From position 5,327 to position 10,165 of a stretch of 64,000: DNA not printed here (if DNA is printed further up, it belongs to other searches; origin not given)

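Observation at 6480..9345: Roughly 950-residue low-complexity insertion inside a MalF-type permease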

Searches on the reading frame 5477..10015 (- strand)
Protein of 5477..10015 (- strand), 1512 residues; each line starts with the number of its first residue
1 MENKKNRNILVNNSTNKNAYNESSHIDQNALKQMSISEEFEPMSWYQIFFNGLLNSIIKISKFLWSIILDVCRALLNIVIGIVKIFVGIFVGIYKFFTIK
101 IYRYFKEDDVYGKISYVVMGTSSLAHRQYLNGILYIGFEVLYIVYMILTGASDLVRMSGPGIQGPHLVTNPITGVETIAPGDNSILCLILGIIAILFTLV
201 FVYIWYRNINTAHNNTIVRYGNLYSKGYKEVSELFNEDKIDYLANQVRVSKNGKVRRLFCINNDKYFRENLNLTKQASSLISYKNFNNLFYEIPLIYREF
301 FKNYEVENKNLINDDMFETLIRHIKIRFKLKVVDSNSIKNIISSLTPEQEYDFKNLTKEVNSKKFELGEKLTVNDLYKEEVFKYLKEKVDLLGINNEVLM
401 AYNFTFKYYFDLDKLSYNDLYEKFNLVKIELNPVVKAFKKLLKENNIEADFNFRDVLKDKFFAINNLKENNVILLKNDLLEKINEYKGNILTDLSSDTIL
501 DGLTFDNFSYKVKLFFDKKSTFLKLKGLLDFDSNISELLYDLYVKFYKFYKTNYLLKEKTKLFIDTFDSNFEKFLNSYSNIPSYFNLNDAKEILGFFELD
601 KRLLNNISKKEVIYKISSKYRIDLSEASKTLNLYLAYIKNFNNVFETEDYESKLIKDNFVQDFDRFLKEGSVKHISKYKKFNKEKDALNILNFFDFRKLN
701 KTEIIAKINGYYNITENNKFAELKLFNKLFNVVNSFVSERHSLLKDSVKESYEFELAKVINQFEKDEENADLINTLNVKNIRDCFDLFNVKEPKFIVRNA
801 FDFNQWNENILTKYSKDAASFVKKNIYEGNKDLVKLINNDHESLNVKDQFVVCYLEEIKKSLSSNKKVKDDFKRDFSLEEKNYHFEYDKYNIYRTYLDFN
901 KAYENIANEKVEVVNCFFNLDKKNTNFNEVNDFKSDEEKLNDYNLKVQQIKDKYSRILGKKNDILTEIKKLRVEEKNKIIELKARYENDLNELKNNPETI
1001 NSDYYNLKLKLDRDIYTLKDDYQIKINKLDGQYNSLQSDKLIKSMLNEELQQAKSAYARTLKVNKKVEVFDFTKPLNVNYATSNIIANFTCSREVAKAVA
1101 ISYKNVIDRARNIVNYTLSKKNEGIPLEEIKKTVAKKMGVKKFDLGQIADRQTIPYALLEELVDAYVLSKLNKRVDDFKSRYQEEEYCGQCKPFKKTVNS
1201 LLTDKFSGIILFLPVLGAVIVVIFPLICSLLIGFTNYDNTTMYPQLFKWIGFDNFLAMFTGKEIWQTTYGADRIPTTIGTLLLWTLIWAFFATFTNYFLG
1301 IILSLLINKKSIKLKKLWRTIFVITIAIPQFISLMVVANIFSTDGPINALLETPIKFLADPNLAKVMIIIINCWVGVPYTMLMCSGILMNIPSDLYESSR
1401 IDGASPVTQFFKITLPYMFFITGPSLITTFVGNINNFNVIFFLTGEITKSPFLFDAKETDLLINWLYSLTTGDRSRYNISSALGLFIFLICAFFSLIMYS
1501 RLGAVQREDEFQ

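Call 4: search_protein_families(library=pfam, proteins=[window:5477-10015:-], max_evalue=1)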
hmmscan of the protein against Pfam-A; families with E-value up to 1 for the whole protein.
window:5477-10015:- (1512 aa): 3 families
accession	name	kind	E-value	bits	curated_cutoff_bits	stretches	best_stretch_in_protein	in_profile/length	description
PF00528.27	BPD_transp_1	-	4.2e-16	59.6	26.4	1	1299-1498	4-175/184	Binding-protein-dependent transport system inner membrane component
PF01846.25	FF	-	0.036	14.6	22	1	436-458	4-26/50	FF domain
PF15125.11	TMEM238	-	0.45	11.2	27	0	189-210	37-59/64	TMEM238 protein family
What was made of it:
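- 5477..10015 (-): Complete gene for the 1512-aa MalF/GanP-type ABC importer permease carrying the insert. Pfam BPD_transp_1 at residues 1299-1498, 59.6 bits against a 26.4 cutoff (call 4).
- On Type I ABC importer permease (Pfam BPD_transp_1): 59.6 bits against 26.4, residues 1299-1498 (call 4).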

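Call 31: find_homologous_proteins(query=A3, max_evalue=1e-30)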
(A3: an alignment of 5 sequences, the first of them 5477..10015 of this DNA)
Query A3 (5 sequences) (1512 aa, profile of the alignment): 10 proteins with E <= 1e-30 among 8000 candidates.
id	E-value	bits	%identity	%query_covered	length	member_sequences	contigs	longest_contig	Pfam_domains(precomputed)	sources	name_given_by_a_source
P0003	0.0e+0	2347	73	100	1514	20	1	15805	PF00528.28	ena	-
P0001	0.0e+0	2307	97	100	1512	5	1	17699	PF00528.28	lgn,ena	-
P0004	0.0e+0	2242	46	68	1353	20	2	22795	PF00528.28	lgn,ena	-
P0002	0.0e+0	2214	88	100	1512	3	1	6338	PF00528.28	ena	-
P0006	0.0e+0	1935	47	68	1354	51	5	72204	PF00528.28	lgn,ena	-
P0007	0.0e+0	1927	46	68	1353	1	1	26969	PF00528.28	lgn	-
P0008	0.0e+0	1598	45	68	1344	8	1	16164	PF00528.28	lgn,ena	-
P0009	1.9e-180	621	38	36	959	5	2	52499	PF00528.28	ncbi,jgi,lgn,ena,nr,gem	ncbi:MAG: ABC transporter permease subunit [Erysipelotrichaceae bacterium]|nr:ABC transporter permea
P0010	2.8e-171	591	64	34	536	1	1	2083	-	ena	-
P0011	3.2e-63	233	32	20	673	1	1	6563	PF00528.28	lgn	-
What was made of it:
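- Tried and rejected: Profile search with the full alignment A3: the candidate list was swamped by K/N-rich words and returned only 10 hits (call 31).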

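Call 46: predict_structure(alignment_id=A5)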
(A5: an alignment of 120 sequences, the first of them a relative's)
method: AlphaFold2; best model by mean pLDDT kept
length: 959 residues; sequences in the alignment: 120
mean_pLDDT: 83.2   pTM: 0.69
mean pLDDT of the five models: 83.2, 82.4, 82.2, 81.0, 79.9
residues with pLDDT >= 90: 274; 70-90: 608; 50-70: 50; < 50: 27
segments of 3 or more residues with pLDDT < 50: 1-21, 954-959
pLDDT, mean of each block of 10 residues (from residue 1): 39 43 64 74 76 78 85 89 89 89 86 90 92 86 80 81 87 90 91 91 93 94 92 92 92 92 93 94 94 91 89 90 87 84 82 84 88 92 92 91 91 93 92 87 89 92 89 85 83 76 77 79 80 88 88 85 91 91 89 78 88 93 91 87 81 82 86 87 77 84 76 82 88 85 75 77 80 85 84 84 82 87 76 68 63 70 74 82 79 72 80 74 80 84 71 45
secondary structure, 60 per line:
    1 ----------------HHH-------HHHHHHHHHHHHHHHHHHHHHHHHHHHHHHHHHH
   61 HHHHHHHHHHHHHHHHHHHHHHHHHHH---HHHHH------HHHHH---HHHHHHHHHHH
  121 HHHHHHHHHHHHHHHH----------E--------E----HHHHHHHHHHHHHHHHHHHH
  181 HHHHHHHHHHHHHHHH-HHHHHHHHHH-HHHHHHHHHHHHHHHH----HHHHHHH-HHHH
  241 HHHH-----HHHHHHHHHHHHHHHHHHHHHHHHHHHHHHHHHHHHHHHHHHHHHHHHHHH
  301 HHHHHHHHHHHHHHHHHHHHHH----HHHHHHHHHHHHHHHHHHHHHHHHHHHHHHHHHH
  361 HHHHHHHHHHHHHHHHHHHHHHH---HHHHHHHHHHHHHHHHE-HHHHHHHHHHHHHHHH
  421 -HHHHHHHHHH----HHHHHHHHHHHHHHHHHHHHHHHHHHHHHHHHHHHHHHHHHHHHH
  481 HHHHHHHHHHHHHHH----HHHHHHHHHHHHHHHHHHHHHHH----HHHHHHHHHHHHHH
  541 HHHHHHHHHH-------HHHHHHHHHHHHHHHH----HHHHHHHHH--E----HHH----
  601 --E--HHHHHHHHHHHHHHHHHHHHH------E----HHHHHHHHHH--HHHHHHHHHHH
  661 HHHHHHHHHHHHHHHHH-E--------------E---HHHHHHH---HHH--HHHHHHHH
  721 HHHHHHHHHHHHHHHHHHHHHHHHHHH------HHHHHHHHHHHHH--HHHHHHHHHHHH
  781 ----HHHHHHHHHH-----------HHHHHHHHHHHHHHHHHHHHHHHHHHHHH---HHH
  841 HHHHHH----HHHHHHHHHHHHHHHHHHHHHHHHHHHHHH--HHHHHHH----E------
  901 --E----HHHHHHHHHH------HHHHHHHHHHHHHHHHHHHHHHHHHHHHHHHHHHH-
elements in order (helices of 4 or more, strands of 3 or more residues): H27-87 H91-95 H102-106 H110-136 H161-196 H198-207 H209-224 H229-235 H237-244 H250-322 H327-383 H387-402 H405-420 H422-431 H436-495 H500-522 H527-550 H558-573 H578-586 H606-626 H638-647 H650-677 H698-704 H713-747 H754-766 H769-780 H785-794 H806-834 H838-846 H851-880 H883-889 H908-917 H924-958
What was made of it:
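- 9701..10015 (-): N-terminal cytoplasmic tail plus a long amphipathic/hydrophobic helix (residues 1-105). The equivalent stretch in the P0009 model is one 61-residue helix, H27-87 (call 46).
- The AF2 model of the 959-aa relative has pLDDT 83 and pTM 0.69, with two long helical hairpins on base modules (call 46). The helical architecture in the relative is predicted with confidence (call 46).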

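Call 49: fold_search(model_id=the predicted structure, library=pdb)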
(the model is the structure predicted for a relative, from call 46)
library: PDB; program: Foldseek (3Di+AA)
matches with E <= 10: 129; with E <= 0.001: 35
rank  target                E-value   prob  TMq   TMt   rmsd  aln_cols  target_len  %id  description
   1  9nxc_H                5.1e-14  1.00  0.29  0.78   3.2       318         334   26  Cryo-EM structure of a bacterial prototype ATP-binding cassette transporter MalFGK2. (released 2025-09-24)
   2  9bcr_H                5.1e-14  1.00  0.29  0.77   5.2       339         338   26  Cryo-EM structure of a bacterial prototype ATP-binding cassette transporter MalFGK2. (released 2025-04-30)
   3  4jbw_F                6.7e-13  1.00  0.25  0.49   2.1       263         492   28  Crystal structure of E. coli maltose transporter MalFGK2 in complex with its regulatory protein EIIAglc (released 2013-06-12)
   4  4jbw_H                7.5e-12  1.00  0.24  0.48   2.4       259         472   28  Crystal structure of E. coli maltose transporter MalFGK2 in complex with its regulatory protein EIIAglc (released 2013-06-12)
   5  3puz_F                8.6e-12  1.00  0.25  0.48   2.2       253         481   28  Crystal Structure of a pre-translocation state MBP-Maltose transporter complex bound to AMP-PNP (released 2011-05-18)
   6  4ki0_F                8.6e-12  1.00  0.25  0.47   2.9       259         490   28  Crystal structure of the maltose-binding protein/maltose transporter complex in an outward-facing conformation bound t (released 2013-10-23)
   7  3pv0_F                1.4e-11  1.00  0.25  0.48   2.3       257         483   29  Crystal Structure of a pre-translocation state MBP-Maltose transporter complex without nucleotide (released 2011-05-18)
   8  2r6g_F                2.1e-11  1.00  0.24  0.46   2.8       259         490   28  The Crystal Structure of the E. coli Maltose Transporter (released 2007-11-27)
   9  3puy_F                2.9e-11  1.00  0.24  0.45   2.9       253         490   29  Crystal Structure of an outward-facing MBP-Maltose transporter complex bound to AMP-PNP after crystal soaking of the p (released 2011-05-18)
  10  3fh6_F                1.7e-10  1.00  0.26  0.74   6.8       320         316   28  Crystal structure of the resting state maltose transporter from E. coli (released 2009-03-03)
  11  8ja7_A                2.4e-08  1.00  0.27  0.85   3.1       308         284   19  Cryo-EM structure of Mycobacterium tuberculosis LpqY-SugABC in complex with trehalose (released 2023-09-27)
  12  9nqj_F                5.3e-08  1.00  0.23  0.67   4.4       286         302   28  Cryo-EM structure of a bacterial prototype ATP-binding cassette transporter MalFGK2. (released 2025-09-24)
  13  7cae_A                5.6e-08  1.00  0.26  0.82   3.2       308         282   20  Mycobacterium smegmatis LpqY-SugABC complex in the resting state (released 2020-12-02)
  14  7cad_A                9.3e-08  1.00  0.26  0.84   3.0       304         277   20  Mycobacterium smegmatis SugABC complex (released 2020-12-02)
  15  7caf_A                1.8e-07  1.00  0.26  0.83   3.2       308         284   20  Mycobacterium smegmatis LpqY-SugABC complex in the pre-translocation state (released 2020-12-02)
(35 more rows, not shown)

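Call 52: search_protein_families(library=pfam, proteins=[P0009, P0011], max_evalue=0.05)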
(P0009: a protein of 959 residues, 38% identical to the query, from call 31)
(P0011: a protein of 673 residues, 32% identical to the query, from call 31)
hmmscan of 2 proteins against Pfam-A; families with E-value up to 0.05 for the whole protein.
P0009 (959 aa): 2 families
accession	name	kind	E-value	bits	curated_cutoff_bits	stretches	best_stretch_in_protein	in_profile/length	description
PF00528.27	BPD_transp_1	-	3.5e-15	56.7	26.4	1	737-945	3-175/184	Binding-protein-dependent transport system inner membrane component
PF16296.10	TM_PBP2_N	-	0.019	15.5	31.4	1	663-685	4-26/83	N-terminal of TM subunit in PBP-dependent ABC transporters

P0011 (673 aa): 2 families
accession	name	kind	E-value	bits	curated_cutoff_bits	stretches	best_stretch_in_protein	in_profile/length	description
PF00528.27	BPD_transp_1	-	3.2e-15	56.8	26.4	1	457-662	2-173/184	Binding-protein-dependent transport system inner membrane component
PF18935.5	DUF5683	-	0.0016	18.9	26.7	1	256-300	9-53/151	Family of unknown function (DUF5683)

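Call 53: search_protein_families(library=ncbifam, proteins=[window:5477-10015:-, P0009], max_evalue=0.01)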
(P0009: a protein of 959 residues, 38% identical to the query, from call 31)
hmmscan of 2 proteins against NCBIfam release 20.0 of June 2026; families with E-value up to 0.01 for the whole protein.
window:5477-10015:- (1512 aa): 13 families
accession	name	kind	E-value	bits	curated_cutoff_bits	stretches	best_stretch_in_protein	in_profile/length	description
NF008232.0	PRK10999.1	equivalog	1.6e-42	145.9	392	2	1259-1497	264-510/520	maltose ABC transporter permease MalF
NF040839.1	tungstate_WtpB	equivalog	4.9e-10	39.5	340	1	1282-1441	46-201/251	tungstate ABC transporter permease WtpB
TIGR01581.1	Mo_ABC_porter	hypoth_equivalog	5.5e-10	39.1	210.3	1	1282-1447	23-185/225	ABC transporter permease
TIGR02139.1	permease_CysT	equivalog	6.3e-10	39.1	246.1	1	1256-1498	27-254/265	sulfate ABC transporter permease subunit CysT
TIGR02141.1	modB_ABC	equivalog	1.4e-09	37.9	182.6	1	1285-1449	3-164/208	molybdate ABC transporter permease subunit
TIGR00969.1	3a0106s02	subfamily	1.1e-07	31.6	240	1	1283-1448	64-226/272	sulfate ABC transporter permease subunit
NF040931.1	ABC_arch_GlcT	equivalog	1.5e-06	28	360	1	1220-1493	10-262/278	glucose ABC transporter permease GlcT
NF007852.0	PRK10561.1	equivalog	5.4e-06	26.5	335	1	1212-1422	18-215/295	sn-glycerol-3-phosphate ABC transporter permease UgpA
NF008208.0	PRK10971.1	equivalog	7.9e-06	25.5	415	1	1285-1448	63-223/277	sulfate/thiosulfate ABC transporter permease CysT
TIGR03262.1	PhnU2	equivalog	2.9e-05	22.9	593.25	1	1221-1440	9-208/546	putative 2-aminoethylphosphonate ABC transporter permease subunit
NF011624.0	PRK15050.1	equivalog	0.00072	18.7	247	1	1278-1444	71-240/297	2-aminoethylphosphonate ABC transporter permease subunit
NF008620.0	PRK11602.1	equivalog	0.00098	18.4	442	1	1284-1448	68-229/291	sulfate/thiosulfate ABC transporter permease CysW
NF040932.1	ABC_arch_GlcU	equivalog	0.0027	17.4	340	1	1355-1441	121-209/272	glucose ABC transporter permease GlcU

P0009 (959 aa): 14 families
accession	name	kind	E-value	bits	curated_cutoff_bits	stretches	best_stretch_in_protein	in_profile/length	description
NF008232.0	PRK10999.1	equivalog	5.9e-44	150.7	392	1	698-944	268-510/520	maltose ABC transporter permease MalF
TIGR00969.1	3a0106s02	subfamily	1.2e-11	44.6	240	1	716-865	58-198/272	sulfate ABC transporter permease subunit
NF007852.0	PRK10561.1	equivalog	5.2e-10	39.7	335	1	662-900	21-249/295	sn-glycerol-3-phosphate ABC transporter permease UgpA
TIGR01581.1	Mo_ABC_porter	hypoth_equivalog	5.8e-10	39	210.3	1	715-863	17-156/225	ABC transporter permease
TIGR02139.1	permease_CysT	equivalog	1e-09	38.4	246.1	1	716-871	47-195/265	sulfate ABC transporter permease subunit CysT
NF040839.1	tungstate_WtpB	equivalog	5.6e-09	36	340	1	715-864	40-179/251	tungstate ABC transporter permease WtpB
TIGR02141.1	modB_ABC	equivalog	9.3e-09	35.2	182.6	1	725-882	4-152/208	molybdate ABC transporter permease subunit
NF011624.0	PRK15050.1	equivalog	7.7e-06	25.2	247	1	653-888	26-239/297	2-aminoethylphosphonate ABC transporter permease subunit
NF008208.0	PRK10971.1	equivalog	2.5e-05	23.9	415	1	719-888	58-218/277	sulfate/thiosulfate ABC transporter permease CysT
TIGR03262.1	PhnU2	equivalog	3.5e-05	22.6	593.25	1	694-944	37-251/546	putative 2-aminoethylphosphonate ABC transporter permease subunit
TIGR02140.1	permease_CysW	equivalog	0.00021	20.9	329.1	1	718-865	46-184/261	sulfate ABC transporter permease subunit CysW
NF006939.0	PRK09421.1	equivalog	0.00029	20.3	262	1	725-890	16-174/230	molybdate ABC transporter permease subunit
NF008620.0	PRK11602.1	equivalog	0.00058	19.2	442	1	717-865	62-201/291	sulfate/thiosulfate ABC transporter permease CysW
NF007044.0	PRK09497.1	equivalog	0.0018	17.8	348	1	700-864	43-204/285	spermidine/putrescine ABC transporter permease PotB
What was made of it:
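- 5477..6442 (-): MalF core (residues 1192-1512): six TM helices and the EAA coupling loop '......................' (residues 1396-1417; 5765..5830). NCBIfam MalF model, 145.9 bits (call 53).
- On MalF proper (NCBIfam NF008232 equivalog): 145.9 bits, core only (call 53).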
